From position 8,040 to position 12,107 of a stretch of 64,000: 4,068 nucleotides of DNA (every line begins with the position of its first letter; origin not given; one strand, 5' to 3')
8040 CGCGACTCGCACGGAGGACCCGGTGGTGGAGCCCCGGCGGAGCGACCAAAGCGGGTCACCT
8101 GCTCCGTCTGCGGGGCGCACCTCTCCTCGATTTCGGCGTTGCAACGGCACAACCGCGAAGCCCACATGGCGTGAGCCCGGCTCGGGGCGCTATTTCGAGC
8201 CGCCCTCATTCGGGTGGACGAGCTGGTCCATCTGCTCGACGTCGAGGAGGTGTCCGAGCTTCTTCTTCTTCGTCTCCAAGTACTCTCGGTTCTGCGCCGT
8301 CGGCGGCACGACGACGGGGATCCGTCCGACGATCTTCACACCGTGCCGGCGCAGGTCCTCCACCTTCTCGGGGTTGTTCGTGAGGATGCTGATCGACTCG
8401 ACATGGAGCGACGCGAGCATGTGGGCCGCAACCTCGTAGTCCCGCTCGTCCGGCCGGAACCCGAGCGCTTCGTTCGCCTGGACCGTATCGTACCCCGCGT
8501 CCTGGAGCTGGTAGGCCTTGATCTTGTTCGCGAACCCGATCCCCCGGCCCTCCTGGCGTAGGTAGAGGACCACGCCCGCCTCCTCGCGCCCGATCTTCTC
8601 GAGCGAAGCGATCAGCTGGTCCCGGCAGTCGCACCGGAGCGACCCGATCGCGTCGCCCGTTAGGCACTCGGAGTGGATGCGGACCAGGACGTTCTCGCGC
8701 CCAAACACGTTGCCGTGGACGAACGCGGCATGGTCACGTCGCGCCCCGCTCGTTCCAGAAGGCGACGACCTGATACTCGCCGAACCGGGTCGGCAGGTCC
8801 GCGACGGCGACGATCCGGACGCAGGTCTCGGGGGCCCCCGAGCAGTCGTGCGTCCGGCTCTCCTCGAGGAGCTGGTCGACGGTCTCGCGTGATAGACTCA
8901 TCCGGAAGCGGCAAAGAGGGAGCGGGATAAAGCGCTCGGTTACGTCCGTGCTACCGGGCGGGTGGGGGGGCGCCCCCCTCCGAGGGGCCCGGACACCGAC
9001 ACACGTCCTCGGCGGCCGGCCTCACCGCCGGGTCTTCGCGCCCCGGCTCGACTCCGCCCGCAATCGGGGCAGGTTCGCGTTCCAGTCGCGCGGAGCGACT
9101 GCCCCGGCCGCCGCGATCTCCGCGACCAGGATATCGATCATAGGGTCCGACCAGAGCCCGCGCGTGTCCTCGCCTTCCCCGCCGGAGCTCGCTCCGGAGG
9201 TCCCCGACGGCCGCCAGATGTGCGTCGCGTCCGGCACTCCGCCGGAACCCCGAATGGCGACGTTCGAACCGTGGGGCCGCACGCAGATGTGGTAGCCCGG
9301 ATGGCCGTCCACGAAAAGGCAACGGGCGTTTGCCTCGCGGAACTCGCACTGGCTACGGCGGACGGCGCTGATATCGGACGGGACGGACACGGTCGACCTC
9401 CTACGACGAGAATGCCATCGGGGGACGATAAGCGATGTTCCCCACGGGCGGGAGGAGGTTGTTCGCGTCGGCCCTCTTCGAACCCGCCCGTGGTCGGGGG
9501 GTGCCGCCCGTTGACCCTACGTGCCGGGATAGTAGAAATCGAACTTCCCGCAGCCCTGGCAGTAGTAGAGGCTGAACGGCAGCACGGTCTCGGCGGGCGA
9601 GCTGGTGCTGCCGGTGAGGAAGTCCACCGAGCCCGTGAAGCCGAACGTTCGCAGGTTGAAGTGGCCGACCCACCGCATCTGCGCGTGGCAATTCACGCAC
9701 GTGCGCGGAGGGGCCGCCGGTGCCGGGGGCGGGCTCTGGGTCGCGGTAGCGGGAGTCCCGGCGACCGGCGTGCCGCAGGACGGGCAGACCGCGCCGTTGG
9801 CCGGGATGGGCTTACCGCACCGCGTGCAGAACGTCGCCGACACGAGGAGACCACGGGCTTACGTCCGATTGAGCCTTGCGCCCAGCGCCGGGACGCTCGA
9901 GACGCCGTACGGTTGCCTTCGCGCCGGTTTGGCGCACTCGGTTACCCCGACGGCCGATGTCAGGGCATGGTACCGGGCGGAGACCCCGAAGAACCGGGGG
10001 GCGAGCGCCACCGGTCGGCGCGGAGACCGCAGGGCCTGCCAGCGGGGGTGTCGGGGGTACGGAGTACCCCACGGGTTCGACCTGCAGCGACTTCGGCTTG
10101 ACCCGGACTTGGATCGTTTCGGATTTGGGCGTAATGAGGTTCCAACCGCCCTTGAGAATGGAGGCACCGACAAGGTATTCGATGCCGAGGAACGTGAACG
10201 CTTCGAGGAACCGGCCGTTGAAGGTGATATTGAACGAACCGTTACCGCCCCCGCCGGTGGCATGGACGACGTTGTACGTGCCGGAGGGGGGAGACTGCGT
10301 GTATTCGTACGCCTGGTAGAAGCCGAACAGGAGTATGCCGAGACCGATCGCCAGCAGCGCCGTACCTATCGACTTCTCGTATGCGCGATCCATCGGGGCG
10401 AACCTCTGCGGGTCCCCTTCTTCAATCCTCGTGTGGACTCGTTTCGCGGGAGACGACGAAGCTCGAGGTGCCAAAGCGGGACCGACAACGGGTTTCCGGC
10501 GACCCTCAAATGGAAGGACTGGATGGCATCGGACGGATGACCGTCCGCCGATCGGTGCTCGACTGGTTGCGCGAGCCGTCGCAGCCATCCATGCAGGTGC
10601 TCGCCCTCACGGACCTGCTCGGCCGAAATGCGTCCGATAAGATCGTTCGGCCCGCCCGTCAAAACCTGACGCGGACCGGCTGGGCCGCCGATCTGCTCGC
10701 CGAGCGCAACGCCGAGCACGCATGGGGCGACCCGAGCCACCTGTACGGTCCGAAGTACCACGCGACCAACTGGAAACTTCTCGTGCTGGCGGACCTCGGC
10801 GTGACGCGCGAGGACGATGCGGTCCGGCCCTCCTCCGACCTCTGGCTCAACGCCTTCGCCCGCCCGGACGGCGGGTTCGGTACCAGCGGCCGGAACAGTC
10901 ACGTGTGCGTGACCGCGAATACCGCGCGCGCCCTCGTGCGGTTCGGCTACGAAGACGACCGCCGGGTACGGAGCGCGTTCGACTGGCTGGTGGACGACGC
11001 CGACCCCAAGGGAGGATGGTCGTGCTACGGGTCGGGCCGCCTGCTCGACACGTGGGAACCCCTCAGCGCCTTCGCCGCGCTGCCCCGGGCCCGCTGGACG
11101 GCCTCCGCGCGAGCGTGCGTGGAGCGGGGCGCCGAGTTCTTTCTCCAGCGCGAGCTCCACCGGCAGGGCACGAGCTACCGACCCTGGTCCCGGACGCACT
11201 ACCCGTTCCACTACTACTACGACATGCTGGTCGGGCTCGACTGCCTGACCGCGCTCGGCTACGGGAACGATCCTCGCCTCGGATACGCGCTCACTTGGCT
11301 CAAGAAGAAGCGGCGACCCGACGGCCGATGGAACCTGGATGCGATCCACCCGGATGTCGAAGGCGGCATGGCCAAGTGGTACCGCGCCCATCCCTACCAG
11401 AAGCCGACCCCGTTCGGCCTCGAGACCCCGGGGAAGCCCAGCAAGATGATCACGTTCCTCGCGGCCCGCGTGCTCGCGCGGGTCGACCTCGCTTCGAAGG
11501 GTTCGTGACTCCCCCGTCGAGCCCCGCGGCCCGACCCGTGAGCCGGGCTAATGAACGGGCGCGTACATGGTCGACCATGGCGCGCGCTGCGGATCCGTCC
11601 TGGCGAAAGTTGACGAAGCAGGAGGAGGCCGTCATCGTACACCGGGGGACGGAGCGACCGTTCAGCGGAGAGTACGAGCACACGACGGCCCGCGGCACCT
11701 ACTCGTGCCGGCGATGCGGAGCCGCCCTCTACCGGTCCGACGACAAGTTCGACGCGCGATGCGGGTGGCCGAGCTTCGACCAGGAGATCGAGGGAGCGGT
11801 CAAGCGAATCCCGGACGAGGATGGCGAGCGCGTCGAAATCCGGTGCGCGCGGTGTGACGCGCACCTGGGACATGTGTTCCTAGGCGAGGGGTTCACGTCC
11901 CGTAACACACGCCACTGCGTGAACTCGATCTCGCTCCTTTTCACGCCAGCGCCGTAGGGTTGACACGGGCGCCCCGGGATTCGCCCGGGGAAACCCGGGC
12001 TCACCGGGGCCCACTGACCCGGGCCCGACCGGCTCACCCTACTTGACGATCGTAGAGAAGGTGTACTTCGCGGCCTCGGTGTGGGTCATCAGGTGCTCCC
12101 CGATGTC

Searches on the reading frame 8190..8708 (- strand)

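Call 25: search_protein_families(library=pfam, proteins=[window:8190-8708:-], max_evalue=0.001)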
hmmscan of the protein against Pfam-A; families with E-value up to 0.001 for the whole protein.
window:8190-8708:- (172 aa): 1 family
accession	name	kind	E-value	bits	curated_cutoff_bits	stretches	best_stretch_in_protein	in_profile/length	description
PF00925.25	GTP_cyclohydro2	-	2.7e-53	180.3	23.3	1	4-131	36-165/165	GTP cyclohydrolase II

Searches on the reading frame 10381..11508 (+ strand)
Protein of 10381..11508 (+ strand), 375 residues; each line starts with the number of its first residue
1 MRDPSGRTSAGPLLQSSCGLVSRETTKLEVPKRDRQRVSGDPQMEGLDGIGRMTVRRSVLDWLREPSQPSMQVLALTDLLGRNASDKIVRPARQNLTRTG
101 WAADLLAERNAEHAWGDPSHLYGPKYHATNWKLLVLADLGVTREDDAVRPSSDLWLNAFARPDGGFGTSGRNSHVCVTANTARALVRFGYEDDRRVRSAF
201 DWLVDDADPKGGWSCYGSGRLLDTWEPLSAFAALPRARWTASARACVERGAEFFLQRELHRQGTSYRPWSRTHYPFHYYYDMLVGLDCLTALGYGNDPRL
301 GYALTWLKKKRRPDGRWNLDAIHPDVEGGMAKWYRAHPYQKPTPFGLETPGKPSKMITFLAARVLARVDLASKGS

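Call 25: search_protein_families(library=pfam, proteins=[window:10381-11508:+], max_evalue=0.001)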
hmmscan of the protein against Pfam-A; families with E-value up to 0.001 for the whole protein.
window:10381-11508:+ (375 aa): 1 family
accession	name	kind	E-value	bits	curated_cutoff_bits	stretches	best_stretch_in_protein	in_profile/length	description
PF13243.12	SQHop_cyclase_C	-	2.7e-07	30.4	26.1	0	246-318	160-227/319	Squalene-hopene cyclase C-terminal domain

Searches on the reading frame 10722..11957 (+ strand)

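Call 25: search_protein_families(library=pfam, proteins=[window:10722-11957:+], max_evalue=0.001)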
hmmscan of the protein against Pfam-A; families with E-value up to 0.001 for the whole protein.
window:10722-11957:+ (411 aa): 1 family
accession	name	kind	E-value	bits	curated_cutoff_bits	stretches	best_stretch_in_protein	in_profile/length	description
PF01641.26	SelR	-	1.1e-40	138.7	24.9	1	297-409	1-116/116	SelR domain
